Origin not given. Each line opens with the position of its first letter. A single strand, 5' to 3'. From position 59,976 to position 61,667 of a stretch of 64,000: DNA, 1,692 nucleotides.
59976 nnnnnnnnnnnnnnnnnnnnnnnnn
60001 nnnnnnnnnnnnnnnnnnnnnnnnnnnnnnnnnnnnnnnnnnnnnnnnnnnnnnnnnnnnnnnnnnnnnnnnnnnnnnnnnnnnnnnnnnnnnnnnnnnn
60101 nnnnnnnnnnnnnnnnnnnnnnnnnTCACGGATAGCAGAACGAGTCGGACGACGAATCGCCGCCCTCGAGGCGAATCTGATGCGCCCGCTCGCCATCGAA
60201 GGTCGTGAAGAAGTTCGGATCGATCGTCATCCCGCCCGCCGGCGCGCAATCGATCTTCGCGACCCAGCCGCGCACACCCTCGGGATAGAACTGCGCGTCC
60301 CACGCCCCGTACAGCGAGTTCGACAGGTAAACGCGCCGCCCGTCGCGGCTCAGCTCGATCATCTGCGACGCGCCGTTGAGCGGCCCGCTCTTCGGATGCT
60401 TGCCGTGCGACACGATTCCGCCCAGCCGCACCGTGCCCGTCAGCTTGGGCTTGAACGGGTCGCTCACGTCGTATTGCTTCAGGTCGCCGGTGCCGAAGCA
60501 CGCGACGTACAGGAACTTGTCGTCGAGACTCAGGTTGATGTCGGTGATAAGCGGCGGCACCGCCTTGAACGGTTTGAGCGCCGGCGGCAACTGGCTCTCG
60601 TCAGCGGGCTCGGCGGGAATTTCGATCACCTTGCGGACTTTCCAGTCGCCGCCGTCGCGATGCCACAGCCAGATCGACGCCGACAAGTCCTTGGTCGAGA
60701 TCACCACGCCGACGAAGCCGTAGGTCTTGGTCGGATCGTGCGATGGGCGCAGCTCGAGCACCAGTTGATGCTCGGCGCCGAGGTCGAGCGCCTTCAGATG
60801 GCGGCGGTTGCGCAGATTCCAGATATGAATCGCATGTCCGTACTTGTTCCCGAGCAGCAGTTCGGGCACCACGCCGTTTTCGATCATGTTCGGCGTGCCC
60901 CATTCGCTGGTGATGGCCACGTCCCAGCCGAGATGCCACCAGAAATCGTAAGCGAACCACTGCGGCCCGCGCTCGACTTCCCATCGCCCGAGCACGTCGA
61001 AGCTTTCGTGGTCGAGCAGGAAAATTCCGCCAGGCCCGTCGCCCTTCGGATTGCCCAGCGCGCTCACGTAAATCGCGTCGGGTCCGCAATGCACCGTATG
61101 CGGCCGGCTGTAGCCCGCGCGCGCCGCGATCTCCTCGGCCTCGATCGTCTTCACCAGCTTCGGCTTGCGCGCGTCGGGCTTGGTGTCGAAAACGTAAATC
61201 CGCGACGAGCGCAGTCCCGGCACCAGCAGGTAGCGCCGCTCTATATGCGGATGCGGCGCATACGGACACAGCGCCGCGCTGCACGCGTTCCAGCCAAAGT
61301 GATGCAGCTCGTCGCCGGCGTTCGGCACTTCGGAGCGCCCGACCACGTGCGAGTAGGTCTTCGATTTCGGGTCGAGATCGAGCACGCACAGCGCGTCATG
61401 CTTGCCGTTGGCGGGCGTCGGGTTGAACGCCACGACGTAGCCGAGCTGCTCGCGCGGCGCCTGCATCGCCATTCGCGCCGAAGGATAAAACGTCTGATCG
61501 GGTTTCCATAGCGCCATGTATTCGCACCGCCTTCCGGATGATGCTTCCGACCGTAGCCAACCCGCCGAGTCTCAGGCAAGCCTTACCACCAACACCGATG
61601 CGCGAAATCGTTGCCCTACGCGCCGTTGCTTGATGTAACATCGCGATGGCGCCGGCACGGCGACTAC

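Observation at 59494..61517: SBP56/methanethiol-oxidase homolog translationally coupled (GTGA) to a His-rich membrane protein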

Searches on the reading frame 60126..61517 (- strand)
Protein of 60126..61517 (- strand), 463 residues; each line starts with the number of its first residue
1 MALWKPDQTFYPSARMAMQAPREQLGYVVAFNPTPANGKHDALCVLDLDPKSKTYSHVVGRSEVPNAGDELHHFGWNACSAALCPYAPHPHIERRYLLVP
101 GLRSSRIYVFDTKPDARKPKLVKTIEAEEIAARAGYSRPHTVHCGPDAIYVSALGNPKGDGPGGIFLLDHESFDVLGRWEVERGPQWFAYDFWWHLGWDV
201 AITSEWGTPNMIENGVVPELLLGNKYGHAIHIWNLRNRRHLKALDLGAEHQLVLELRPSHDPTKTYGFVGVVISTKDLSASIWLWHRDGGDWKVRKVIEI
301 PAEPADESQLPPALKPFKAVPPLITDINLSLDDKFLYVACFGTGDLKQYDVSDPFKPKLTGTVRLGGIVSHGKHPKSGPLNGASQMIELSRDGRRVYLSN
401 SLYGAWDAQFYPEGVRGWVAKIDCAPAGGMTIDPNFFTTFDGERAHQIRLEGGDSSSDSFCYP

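Call 4: search_protein_families(library=pfam, proteins=[window:60126-61517:-], max_evalue=0.01)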
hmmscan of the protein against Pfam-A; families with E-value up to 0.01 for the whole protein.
window:60126-61517:- (463 aa): 1 family
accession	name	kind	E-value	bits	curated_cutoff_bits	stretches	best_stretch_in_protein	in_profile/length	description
PF05694.17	SBP56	-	7.7e-187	622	34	1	5-461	2-453/453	56kDa selenium binding protein (SBP56)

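Call 5: search_protein_families(library=ncbifam, proteins=[window:60126-61517:-], max_evalue=0.01)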
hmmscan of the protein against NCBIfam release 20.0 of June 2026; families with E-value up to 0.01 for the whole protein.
window:60126-61517:- (463 aa): 1 family
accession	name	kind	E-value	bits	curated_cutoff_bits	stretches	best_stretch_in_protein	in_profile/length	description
NF052453.1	MthilOxMtoX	equivalog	1.9e-33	115.5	650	1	22-409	18-361/408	methanethiol oxidase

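Call 10: search_solved_structures(query=window:60126-61517:-, show_alignments=3)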
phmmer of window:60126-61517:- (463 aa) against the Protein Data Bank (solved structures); distinct sequences matched with E-value up to 0.001: 1.
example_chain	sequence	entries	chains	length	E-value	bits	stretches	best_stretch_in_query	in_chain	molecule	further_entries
2ece_A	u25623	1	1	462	1.9e-195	653.5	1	4-463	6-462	462aa long hypothetical selenium-binding protein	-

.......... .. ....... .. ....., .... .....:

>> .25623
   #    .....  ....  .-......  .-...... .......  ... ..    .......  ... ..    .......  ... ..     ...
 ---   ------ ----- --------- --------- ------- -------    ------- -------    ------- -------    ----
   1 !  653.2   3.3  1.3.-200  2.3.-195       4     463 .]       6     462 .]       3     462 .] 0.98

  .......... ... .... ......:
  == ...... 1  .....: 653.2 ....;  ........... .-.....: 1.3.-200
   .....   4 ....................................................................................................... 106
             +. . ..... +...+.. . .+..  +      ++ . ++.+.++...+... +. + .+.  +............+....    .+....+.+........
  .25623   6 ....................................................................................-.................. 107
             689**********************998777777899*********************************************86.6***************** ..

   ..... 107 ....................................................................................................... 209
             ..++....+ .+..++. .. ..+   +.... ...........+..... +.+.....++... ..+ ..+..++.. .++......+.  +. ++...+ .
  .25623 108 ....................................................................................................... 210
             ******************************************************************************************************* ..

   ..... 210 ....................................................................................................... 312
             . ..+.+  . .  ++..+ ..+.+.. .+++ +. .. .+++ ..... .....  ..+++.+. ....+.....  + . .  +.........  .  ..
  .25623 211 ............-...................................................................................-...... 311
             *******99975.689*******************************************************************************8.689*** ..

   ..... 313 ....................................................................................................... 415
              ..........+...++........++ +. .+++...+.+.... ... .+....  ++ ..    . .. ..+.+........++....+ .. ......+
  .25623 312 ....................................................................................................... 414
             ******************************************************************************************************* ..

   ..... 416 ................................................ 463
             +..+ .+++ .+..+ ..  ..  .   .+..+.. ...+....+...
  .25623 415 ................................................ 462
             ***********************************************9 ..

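Call 34: search_dna_similar(query=window:60126-61517:-, collection=plasmids, mode=protein, max_rows=60, rows=spread)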
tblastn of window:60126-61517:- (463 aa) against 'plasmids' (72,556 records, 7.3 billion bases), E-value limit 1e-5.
Records with a match: 77; places in all: 77; records where one place covers at least 80% of the query: 74.
Best place of each record, by identity: 60-80% 38; <60% 39.
By first word of the organism name: Sinorhizobium 15; Ensifer 9; Azospirillum 6; Rhizobium 6; Phaeobacter 6; Skermanella 3; Cupriavidus 2; Caballeronia 2; Streptomyces 2; Natronorubrum 2; and 20 more.
By predicted mobility (MOB-suite, as given by PLSDB): non-mobilizable 53; conjugative 17; mobilizable 7.
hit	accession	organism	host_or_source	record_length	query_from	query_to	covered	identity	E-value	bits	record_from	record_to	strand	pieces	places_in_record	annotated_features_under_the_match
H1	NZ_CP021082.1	Deinococcus ficus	Ficus religiosa L.,cell ...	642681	4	463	99%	66.8%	0e+0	650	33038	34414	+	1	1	selenium-binding protein SBP56-related protein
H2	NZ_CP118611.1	Ensifer adhaerens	Pure isolate,Rhizosphere of Cyperus ...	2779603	1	463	100%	66.3%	0e+0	657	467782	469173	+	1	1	none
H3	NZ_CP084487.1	Ensifer adhaerens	cellculture,soil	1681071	1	463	100%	65.9%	0e+0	656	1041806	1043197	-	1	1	none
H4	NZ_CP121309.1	Ensifer adhaerens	bacterial colony,soil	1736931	1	463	100%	65.9%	0e+0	656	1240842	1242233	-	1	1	none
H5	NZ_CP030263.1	Ensifer adhaerens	Zea mays,whole organism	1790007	1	463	100%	65.9%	0e+0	656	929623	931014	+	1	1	none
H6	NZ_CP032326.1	Azospirillum argentinense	soil sample,Agricultural field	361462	1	463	100%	65.7%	0e+0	648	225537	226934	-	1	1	selenium-binding protein SBP56-related protein | hypothetical protein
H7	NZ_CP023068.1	Sinorhizobium sojae CCBAU 05684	G.max,nodule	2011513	1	463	100%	65.7%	0e+0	654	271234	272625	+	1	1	record has no annotation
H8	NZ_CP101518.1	Ensifer adhaerens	cell cuture,rhizosphere soil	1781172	1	463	100%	65.7%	0e+0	653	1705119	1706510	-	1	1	none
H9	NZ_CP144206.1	Sinorhizobium chiapasense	mixed culture,rhizosphere soil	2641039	1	463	100%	65.7%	0e+0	651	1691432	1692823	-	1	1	none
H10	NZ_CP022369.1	Azospirillum sp. TSH58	single cell,paddy soils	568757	1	463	100%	65.5%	0e+0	647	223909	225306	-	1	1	selenium-binding protein SBP56-related protein | hypothetical protein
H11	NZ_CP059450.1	Azospirillum brasilense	Prokaryotes,soil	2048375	1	463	100%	65.5%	0e+0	646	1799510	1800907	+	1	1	none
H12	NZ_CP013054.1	Sinorhizobium americanum CCGM7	Phaseolus vulgaris,root nodules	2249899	1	463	100%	65.2%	0e+0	653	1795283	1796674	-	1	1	none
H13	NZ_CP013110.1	Sinorhizobium americanum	Vachellia farnesiana,cell culture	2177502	1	463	100%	65.2%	0e+0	653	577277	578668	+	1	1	record has no annotation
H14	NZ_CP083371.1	Ensifer canadensis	Melilotus albus,Cell Culture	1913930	1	463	100%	65.2%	0e+0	652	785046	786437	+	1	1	none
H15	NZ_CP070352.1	Ensifer sp. PDNC004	cell culture,Plastic debris in ...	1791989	1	463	100%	65.2%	0e+0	651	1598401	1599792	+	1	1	none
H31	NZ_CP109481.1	Streptomyces sp. NBC_01450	-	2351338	7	462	98%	57.9%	2e-167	530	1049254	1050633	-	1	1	none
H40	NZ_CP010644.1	Phaeobacter piscinae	cell culture,fish aquaculture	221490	5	463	99%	53.0%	2e-156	498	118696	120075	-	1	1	selenium-binding protein SBP56-related protein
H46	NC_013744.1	Haloterrigena turkmenica DSM 5511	-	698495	19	458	95%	40.9%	8e-91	309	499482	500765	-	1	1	selenium-binding protein SBP56-related protein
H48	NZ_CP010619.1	Phaeobacter inhibens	cell culture,cleaning system aquaculture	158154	11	458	97%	39.6%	1e-95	323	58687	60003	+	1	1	selenium-binding family protein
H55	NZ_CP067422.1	Skermanella sp. TT6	Homo sapiens,single cell,skin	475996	22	409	84%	29.7%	1e-27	124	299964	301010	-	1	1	selenium-binding protein SBP56-related protein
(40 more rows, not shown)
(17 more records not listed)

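Call 42: get_annotated_region(hit=H40, flank=6000)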
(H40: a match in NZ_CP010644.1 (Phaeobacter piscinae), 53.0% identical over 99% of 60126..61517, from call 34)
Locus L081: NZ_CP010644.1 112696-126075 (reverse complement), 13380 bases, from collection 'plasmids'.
description: Phaeobacter piscinae strain P36 plasmid pP36_a, complete sequence
organism: Phaeobacter piscinae (NCBI taxid 1580596)
taxonomy: Bacteria; Pseudomonadota; Alphaproteobacteria; Rhodobacterales; Roseobacteraceae; Phaeobacter; Phaeobacter piscinae
host: -; source: cell culture,fish aquaculture; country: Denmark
typing (MOB-suite, as given by PLSDB): non-mobilizable; replicon rep_cluster_377
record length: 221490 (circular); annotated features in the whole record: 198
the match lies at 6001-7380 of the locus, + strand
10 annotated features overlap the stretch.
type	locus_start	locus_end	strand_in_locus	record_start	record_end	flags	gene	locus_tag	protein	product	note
CDS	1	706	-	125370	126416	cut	-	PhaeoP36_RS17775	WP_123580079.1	sugar ABC transporter permease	-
CDS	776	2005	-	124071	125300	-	-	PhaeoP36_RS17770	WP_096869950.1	extracellular solute-binding protein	-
CDS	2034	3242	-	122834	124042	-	-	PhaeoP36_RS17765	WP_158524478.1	ester cyclase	GO:0030638 - polyketide metabolic process [Evidence IEA]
CDS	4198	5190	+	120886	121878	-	-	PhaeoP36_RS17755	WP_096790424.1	nuclear transport factor 2 family protein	-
CDS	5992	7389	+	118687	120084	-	-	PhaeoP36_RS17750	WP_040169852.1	selenium-binding protein SBP56-related protein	-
CDS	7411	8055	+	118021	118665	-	-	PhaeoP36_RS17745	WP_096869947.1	hypothetical protein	-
CDS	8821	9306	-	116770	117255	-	-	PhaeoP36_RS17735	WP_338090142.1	DUF995 domain-containing protein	-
CDS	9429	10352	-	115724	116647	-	-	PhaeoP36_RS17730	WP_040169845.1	calcium-binding protein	-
CDS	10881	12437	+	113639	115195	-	-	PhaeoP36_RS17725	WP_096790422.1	ABC transporter substrate-binding protein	-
CDS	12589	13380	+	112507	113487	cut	-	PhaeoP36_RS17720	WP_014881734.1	ABC transporter permease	GO:0055085 - transmembrane transport [Evidence IEA]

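Call 43: get_annotated_region(hit=H1, flank=6000)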
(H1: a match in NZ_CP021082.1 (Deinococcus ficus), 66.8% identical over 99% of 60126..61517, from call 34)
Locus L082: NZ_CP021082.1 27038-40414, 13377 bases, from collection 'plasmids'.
description: Deinococcus ficus strain CC-FR2-10 plasmid pDFI1, complete sequence
organism: Deinococcus ficus (NCBI taxid 317577)
taxonomy: Bacteria; Deinococcota; Deinococci; Deinococcales; Deinococcaceae; Deinococcus; Deinococcus ficus
host: -; source: Ficus religiosa L.,cell culture,rhizosphere,rhizosphere; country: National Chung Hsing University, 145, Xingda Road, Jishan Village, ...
typing (MOB-suite, as given by PLSDB): mobilizable; relaxase MOBP
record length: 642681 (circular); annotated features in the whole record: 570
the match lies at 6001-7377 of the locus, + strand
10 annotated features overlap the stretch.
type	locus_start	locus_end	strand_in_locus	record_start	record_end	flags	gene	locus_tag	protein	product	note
CDS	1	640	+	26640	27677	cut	-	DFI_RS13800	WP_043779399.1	TolC family protein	GO:0055085 - transmembrane transport [Evidence IEA]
CDS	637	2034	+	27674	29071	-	-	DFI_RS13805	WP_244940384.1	efflux RND transporter periplasmic adaptor subunit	GO:0006810 - transport [Evidence IEA]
CDS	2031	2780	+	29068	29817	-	-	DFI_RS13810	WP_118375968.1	ABC transporter ATP-binding protein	-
CDS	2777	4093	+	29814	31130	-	-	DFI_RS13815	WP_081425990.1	ABC transporter permease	-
CDS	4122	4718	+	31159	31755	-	-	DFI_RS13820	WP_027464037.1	hypothetical protein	-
CDS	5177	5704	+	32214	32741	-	-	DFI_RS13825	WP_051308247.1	cupin domain-containing protein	-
CDS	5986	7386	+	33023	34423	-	-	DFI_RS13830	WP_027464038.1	selenium-binding protein SBP56-related protein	-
CDS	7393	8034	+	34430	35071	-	-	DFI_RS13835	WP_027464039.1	hypothetical protein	-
CDS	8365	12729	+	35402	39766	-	-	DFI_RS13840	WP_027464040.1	HD domain-containing phosphohydrolase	-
CDS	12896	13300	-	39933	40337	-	-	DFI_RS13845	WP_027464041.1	VOC family protein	-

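Call 50: get_annotated_region(hit=H31, flank=4000)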
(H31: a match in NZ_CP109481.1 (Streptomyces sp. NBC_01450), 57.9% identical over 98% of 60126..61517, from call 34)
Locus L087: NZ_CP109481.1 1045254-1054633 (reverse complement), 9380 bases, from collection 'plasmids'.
description: Streptomyces sp. NBC_01450 plasmid unnamed1, complete sequence
organism: Streptomyces sp. NBC_01450 (NCBI taxid 2903871)
taxonomy: Bacteria; Actinomycetota; Actinomycetes; Kitasatosporales; Streptomycetaceae; Streptomyces; Streptomyces sp. NBC 01450
host: -; source: -; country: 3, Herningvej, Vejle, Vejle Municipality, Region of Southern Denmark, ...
typing (MOB-suite, as given by PLSDB): mobilizable; replicon rep_cluster_1879,rep_cluster_1910,rep_cluster_43; relaxase MOBP,MOBP
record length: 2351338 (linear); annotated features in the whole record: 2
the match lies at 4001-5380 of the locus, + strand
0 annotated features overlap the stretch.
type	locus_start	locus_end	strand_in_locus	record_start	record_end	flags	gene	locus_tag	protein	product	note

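Call 51: get_annotated_region(hit=H48, flank=4000)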
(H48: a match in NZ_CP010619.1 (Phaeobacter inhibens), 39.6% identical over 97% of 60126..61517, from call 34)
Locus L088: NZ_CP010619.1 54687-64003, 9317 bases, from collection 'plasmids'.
description: Phaeobacter inhibens strain P30 isolate M4-3.1A plasmid pP30_b, complete sequence
organism: Phaeobacter inhibens (NCBI taxid 221822)
taxonomy: Bacteria; Pseudomonadota; Alphaproteobacteria; Rhodobacterales; Roseobacteraceae; Phaeobacter; Phaeobacter inhibens
host: -; source: cell culture,cleaning system aquaculture; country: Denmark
typing (MOB-suite, as given by PLSDB): conjugative; replicon rep_cluster_579; relaxase MOBP; mating-pair formation MPF_T
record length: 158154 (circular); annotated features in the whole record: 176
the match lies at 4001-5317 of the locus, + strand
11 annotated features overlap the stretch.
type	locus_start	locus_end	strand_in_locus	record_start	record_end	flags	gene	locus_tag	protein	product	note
CDS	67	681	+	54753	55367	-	-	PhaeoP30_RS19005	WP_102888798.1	TRAP transporter small permease subunit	-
CDS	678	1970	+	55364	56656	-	-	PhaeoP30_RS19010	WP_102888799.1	TRAP transporter large permease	GO:0008643 - carbohydrate transport [Evidence IEA]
CDS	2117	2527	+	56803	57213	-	-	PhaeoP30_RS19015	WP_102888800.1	universal stress protein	-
CDS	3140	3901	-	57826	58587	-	-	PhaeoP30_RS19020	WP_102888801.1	IclR family transcriptional regulator C-terminal domain-containing protein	-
CDS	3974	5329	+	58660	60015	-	-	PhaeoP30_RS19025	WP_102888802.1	selenium-binding family protein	-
CDS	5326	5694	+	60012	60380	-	-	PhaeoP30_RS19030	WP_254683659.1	2Fe-2S iron-sulfur cluster-binding protein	-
CDS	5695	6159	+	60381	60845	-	-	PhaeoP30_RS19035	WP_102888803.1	CoA-binding protein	-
CDS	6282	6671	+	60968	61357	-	-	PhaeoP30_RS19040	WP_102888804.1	rhodanese-like domain-containing protein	-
CDS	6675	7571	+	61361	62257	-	-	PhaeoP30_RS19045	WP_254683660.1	MBL fold metallo-hydrolase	-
CDS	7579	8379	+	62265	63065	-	-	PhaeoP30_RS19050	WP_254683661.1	enoyl-CoA hydratase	-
CDS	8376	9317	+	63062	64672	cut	-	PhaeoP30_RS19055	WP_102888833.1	acyl-CoA synthetase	-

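Call 52: get_annotated_region(hit=H46, flank=4000)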
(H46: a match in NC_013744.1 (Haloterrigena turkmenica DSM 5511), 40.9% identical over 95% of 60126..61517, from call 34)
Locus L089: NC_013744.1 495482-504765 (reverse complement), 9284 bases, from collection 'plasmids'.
description: Haloterrigena turkmenica DSM 5511 plasmid pHTUR01, complete sequence
organism: Haloterrigena turkmenica DSM 5511 (NCBI taxid 543526)
taxonomy: Archaea; Euryarchaeota; Halobacteria; Halobacteriales; Natrialbaceae; Haloterrigena; Haloterrigena turkmenica; Haloterrigena turkmenica DSM 5511
host: -; source: -; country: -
typing (MOB-suite, as given by PLSDB): non-mobilizable
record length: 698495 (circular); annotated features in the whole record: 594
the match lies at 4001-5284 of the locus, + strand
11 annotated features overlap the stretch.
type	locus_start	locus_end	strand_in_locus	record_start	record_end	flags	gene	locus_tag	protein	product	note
CDS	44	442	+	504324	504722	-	-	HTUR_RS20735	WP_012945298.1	hypothetical protein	-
CDS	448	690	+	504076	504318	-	-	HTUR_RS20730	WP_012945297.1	HalOD1 output domain-containing protein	-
CDS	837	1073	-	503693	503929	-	-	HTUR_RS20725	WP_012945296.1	hypothetical protein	-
CDS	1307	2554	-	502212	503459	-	-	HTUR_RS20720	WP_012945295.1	MFS transporter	GO:0055085 - transmembrane transport [Evidence IEA]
CDS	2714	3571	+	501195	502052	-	-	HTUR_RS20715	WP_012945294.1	transcriptional regulator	-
CDS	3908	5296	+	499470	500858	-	-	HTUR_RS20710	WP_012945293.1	selenium-binding protein SBP56-related protein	-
CDS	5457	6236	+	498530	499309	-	-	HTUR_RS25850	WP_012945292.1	hypothetical protein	-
CDS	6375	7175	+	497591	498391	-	-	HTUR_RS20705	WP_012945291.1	alpha/beta hydrolase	-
CDS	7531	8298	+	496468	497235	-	-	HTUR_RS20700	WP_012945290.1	SDR family oxidoreductase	-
CDS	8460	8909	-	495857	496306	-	-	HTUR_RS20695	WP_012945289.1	pyridoxamine 5'-phosphate oxidase family protein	-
CDS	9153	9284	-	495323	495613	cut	-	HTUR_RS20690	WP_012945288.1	DUF2892 domain-containing protein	-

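Call 53: get_annotated_region(hit=H55, flank=4000)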
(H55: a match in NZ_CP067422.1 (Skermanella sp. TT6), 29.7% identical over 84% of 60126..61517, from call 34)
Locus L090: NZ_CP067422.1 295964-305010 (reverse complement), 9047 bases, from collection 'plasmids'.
description: Skermanella sp. TT6 plasmid pTT6-2, complete sequence
organism: Skermanella sp. TT6 (NCBI taxid 2775420)
taxonomy: Bacteria; Pseudomonadota; Alphaproteobacteria; Rhodospirillales; Azospirillaceae; Skermanella; Skermanella sp. TT6
host: -; source: Homo sapiens,single cell,skin; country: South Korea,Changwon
typing (MOB-suite, as given by PLSDB): non-mobilizable
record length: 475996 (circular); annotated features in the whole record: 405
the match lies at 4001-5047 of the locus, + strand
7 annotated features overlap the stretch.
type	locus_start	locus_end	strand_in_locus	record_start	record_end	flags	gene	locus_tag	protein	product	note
CDS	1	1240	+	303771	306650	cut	-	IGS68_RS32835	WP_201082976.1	FAD-binding and (Fe-S)-binding domain-containing protein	-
CDS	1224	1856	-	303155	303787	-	-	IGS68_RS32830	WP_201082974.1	terminase small subunit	GO:0051276 - chromosome organization [Evidence IEA]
CDS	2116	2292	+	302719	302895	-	-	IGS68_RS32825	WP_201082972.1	hypothetical protein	-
CDS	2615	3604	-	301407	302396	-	-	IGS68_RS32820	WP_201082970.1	Rpn family recombination-promoting nuclease/putative transposase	-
CDS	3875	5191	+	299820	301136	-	-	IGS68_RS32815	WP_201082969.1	selenium-binding protein SBP56-related protein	-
CDS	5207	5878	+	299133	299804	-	-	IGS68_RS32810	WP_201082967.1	SCO family protein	-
CDS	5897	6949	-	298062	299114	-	-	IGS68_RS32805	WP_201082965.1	cobalamin-dependent protein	-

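Call 55: search_protein_families(library=pfam, proteins=[L087:5489-6340:+, L089:5457-6236:+], max_evalue=0.01)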
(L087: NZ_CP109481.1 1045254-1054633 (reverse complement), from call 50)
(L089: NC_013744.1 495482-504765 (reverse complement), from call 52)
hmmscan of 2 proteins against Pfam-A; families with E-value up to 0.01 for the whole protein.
L087:5489-6340:+ (283 aa): 1 family
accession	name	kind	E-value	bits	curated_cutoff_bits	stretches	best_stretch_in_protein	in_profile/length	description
PF02535.28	Zip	-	0.001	18.8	35.1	0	53-104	247-298/323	ZIP Zinc transporter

L089:5457-6236:+ (259 aa): 0 families

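Call 56: search_solved_structures(query=L087:5489-6340:+, max_evalue=1, show_alignments=1)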
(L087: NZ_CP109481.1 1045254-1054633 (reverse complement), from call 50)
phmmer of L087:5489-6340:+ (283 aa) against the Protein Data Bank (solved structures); distinct sequences matched with E-value up to 1: 0.

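Call 57: search_protein_families(library=ncbifam, proteins=[L087:5489-6340:+, L089:5457-6236:+], max_evalue=0.1)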
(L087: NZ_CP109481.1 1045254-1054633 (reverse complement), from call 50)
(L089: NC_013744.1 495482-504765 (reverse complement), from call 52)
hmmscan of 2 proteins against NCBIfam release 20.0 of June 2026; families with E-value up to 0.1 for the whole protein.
L087:5489-6340:+ (283 aa): 1 family
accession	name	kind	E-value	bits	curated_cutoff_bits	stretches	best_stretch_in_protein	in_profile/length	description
NF003243.0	PRK04201.1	equivalog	0.0018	17.6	252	0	78-103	33-240/266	zinc transporter ZupT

L089:5457-6236:+ (259 aa): 0 families
